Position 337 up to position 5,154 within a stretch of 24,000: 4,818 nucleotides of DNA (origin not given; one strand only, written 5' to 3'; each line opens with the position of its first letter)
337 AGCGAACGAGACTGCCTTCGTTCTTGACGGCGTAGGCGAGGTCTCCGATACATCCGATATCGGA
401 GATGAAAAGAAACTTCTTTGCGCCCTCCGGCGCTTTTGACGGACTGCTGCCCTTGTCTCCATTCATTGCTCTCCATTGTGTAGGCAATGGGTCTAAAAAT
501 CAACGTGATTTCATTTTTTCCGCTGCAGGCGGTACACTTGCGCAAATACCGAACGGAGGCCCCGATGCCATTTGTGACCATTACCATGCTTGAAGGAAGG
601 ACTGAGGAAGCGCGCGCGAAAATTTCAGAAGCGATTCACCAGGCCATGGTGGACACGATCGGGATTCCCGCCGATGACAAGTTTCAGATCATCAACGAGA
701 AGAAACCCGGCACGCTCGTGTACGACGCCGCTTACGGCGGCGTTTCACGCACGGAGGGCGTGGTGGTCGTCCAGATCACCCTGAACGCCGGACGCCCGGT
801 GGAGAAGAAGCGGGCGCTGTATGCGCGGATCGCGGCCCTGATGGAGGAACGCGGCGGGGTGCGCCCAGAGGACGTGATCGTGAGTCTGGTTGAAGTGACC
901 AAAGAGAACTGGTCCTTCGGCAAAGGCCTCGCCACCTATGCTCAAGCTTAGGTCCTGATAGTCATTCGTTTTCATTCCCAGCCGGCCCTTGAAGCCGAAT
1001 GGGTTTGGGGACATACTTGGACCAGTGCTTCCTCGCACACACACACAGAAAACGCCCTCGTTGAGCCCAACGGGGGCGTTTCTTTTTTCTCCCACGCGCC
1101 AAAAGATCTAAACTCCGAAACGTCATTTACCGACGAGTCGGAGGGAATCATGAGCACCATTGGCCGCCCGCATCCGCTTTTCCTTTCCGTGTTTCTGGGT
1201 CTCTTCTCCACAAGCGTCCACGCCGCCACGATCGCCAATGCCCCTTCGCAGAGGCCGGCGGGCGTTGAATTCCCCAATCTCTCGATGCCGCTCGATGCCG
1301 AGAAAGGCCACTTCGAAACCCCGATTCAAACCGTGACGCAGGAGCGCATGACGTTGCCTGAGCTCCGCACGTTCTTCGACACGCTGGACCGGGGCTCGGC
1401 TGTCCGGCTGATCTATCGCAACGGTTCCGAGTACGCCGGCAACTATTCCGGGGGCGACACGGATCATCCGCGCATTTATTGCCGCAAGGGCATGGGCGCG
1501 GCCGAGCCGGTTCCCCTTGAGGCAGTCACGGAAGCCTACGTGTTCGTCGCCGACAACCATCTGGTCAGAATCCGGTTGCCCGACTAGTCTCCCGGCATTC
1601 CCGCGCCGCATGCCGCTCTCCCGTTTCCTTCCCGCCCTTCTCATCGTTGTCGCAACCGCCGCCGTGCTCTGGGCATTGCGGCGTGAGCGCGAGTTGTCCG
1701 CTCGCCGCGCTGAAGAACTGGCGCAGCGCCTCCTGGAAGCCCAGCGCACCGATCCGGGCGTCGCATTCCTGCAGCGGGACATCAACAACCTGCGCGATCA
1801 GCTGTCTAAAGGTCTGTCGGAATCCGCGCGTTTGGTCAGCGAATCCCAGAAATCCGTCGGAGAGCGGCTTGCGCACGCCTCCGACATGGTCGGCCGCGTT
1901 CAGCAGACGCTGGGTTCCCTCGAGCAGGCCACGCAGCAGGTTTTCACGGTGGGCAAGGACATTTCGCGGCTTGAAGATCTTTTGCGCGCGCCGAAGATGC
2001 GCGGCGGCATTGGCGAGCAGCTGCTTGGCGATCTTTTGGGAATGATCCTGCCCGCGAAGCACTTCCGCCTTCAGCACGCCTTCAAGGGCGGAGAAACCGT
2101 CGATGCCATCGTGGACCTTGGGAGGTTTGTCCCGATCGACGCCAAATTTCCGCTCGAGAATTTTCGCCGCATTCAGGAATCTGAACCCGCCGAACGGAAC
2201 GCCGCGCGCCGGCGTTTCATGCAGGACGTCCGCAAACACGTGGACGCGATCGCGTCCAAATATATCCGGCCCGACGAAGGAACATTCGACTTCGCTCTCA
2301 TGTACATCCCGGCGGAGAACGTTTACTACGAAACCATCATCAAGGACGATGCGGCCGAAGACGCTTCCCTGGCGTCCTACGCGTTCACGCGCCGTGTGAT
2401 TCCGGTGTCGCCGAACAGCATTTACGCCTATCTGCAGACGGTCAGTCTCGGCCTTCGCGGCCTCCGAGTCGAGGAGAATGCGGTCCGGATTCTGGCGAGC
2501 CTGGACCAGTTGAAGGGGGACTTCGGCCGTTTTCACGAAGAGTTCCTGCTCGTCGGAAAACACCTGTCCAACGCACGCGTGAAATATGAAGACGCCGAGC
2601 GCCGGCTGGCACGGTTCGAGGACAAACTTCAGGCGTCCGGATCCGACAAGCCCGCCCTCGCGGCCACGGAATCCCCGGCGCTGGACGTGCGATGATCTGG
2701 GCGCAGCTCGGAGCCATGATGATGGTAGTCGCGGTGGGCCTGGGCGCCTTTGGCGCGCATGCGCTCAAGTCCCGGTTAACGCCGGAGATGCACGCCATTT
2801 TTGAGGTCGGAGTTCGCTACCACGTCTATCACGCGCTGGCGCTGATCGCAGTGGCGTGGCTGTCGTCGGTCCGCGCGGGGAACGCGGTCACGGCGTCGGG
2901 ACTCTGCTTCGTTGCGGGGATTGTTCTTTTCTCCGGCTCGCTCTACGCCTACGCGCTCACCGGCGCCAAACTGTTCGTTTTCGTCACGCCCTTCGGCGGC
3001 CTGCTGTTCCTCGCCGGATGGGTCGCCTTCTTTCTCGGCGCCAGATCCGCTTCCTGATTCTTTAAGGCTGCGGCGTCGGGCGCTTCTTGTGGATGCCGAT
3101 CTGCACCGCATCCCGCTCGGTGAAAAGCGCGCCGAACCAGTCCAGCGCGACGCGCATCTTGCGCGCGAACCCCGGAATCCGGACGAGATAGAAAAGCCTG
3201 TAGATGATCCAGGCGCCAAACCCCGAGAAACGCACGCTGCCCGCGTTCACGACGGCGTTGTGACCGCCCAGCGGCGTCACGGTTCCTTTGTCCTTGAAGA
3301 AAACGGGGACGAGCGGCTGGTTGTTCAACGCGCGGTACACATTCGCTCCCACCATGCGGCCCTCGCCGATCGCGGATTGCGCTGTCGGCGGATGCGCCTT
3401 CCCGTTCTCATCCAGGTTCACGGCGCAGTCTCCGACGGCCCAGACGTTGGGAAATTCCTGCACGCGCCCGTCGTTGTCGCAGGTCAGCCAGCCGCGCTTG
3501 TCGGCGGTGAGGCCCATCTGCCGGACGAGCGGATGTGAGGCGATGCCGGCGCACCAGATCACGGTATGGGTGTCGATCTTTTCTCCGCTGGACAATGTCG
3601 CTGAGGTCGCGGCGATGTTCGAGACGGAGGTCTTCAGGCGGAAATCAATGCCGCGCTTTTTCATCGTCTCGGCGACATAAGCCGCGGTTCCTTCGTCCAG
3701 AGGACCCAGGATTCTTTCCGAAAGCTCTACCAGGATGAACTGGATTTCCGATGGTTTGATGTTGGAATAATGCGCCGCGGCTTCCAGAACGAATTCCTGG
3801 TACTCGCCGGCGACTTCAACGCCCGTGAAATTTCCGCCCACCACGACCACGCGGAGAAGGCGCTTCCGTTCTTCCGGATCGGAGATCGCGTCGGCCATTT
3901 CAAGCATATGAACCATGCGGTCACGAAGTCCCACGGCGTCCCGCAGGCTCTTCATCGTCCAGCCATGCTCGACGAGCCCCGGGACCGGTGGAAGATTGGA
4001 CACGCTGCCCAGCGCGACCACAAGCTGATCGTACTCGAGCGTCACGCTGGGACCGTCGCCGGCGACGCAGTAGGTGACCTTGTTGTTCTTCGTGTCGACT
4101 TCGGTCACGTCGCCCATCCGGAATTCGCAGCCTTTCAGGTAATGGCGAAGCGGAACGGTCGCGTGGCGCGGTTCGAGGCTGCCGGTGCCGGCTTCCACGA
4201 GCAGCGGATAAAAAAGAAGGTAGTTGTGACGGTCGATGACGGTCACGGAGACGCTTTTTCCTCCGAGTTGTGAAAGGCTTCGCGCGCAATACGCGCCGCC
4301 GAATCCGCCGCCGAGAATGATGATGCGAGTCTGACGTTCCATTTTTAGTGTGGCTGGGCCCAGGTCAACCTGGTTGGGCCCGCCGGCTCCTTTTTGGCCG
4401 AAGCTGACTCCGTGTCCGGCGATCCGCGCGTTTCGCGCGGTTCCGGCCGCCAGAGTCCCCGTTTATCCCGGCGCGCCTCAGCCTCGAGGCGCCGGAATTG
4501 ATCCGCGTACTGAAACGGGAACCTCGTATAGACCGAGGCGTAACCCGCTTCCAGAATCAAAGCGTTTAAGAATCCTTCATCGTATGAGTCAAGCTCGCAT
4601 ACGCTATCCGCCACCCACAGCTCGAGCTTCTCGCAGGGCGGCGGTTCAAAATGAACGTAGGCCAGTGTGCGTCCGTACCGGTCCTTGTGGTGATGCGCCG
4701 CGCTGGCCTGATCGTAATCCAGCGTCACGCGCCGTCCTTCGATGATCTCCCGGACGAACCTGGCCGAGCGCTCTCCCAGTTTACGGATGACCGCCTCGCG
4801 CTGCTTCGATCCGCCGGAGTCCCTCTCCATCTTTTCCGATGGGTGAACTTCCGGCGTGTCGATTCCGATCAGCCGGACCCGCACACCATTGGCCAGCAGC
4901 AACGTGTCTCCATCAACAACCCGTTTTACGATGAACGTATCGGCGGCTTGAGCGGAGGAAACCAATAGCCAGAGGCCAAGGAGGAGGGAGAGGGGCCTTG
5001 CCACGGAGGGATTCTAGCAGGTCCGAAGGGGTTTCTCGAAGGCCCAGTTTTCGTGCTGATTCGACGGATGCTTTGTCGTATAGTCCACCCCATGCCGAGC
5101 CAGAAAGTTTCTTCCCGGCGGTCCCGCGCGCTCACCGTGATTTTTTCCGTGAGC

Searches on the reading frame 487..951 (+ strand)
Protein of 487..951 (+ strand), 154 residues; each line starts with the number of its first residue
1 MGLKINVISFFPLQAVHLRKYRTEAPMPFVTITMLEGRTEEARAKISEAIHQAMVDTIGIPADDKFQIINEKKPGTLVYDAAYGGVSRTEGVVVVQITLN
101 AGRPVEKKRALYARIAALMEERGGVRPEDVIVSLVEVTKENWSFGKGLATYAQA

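Call 61: search_protein_families(library=pfam, proteins=[window:487-951:+], max_evalue=0.1)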
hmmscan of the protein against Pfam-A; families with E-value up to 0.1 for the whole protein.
window:487-951:+ (154 aa): 3 families
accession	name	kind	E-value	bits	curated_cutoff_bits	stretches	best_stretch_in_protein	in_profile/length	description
PF14552.11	Tautomerase_2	-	4.5e-34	116.8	28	2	64-145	1-82/82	Tautomerase enzyme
PF01361.26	Tautomerase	-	3.7e-23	81.6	22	2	28-77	1-50/60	Tautomerase enzyme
PF02962.20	CHMI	-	0.015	16.1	26.5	0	30-58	63-91/124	5-carboxymethyl-2-hydroxymuconate isomerase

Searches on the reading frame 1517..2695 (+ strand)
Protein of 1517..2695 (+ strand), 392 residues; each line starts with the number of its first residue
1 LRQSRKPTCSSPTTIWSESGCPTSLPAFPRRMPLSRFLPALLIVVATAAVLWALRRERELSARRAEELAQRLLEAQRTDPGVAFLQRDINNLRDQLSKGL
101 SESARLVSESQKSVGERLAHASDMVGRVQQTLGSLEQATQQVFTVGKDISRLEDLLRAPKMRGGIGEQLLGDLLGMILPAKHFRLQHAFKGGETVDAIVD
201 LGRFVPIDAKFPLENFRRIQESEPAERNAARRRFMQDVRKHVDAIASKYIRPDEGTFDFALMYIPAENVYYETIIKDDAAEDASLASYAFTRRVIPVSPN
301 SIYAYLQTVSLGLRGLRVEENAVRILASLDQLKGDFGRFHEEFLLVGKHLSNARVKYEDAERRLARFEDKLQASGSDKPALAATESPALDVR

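Call 7: search_protein_families(library=pfam, proteins=[window:1517-2695:+], max_evalue=0.001)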
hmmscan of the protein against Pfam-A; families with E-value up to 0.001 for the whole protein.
window:1517-2695:+ (392 aa): 2 families
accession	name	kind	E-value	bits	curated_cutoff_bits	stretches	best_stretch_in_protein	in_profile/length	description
PF02646.22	RmuC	-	1.9e-51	175.3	26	1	109-365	16-271/291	RmuC family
PF24627.1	PUMA_CC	-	0.0003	21.1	30.1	0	348-378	43-73/74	PUMA coiled-coil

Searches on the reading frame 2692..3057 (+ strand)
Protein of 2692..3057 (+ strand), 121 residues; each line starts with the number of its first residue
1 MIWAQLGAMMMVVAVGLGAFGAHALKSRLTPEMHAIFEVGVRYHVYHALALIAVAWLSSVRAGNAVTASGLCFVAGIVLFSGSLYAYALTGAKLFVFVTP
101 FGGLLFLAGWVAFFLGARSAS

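Call 61: search_protein_families(library=pfam, proteins=[window:2692-3057:+], max_evalue=0.1)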
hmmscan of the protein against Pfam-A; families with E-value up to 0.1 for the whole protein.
window:2692-3057:+ (121 aa): 1 family
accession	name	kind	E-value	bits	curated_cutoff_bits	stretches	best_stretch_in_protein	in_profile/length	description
PF04241.20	DUF423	-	1.1e-28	99.7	25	1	17-103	1-86/86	Protein of unknown function (DUF423)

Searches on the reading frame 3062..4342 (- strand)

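Call 7: search_protein_families(library=pfam, proteins=[window:3062-4342:-], max_evalue=0.001)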
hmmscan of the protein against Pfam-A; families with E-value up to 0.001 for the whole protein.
window:3062-4342:- (426 aa): 5 families
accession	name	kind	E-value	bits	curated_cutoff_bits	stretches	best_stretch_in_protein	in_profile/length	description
PF07992.20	Pyr_redox_2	-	1.3e-50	172.9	26.1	1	6-328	2-291/291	Pyridine nucleotide-disulphide oxidoreductase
PF00070.33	Pyr_redox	-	6.2e-15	55.9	22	1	164-248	1-71/82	Pyridine nucleotide-disulphide oxidoreductase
PF01266.30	DAO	-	5.8e-09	36.4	27.9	0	6-39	1-31/353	FAD dependent oxidoreductase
PF13450.12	NAD_binding_8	-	3.2e-05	24.6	21.9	1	9-41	1-30/68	NAD(P)-binding Rossmann-like domain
PF13454.12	NAD_binding_9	-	0.0009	19.7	21.8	0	9-41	2-35/155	FAD-NAD(P)-binding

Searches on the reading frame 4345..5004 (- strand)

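Call 7: search_protein_families(library=pfam, proteins=[window:4345-5004:-], max_evalue=0.001)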
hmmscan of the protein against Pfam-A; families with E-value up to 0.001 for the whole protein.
window:4345-5004:- (219 aa): 1 family
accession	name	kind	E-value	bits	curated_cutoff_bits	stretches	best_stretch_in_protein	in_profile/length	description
PF00565.23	SNase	-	6.1e-17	62.5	21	1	42-186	1-106/107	Staphylococcal nuclease homologue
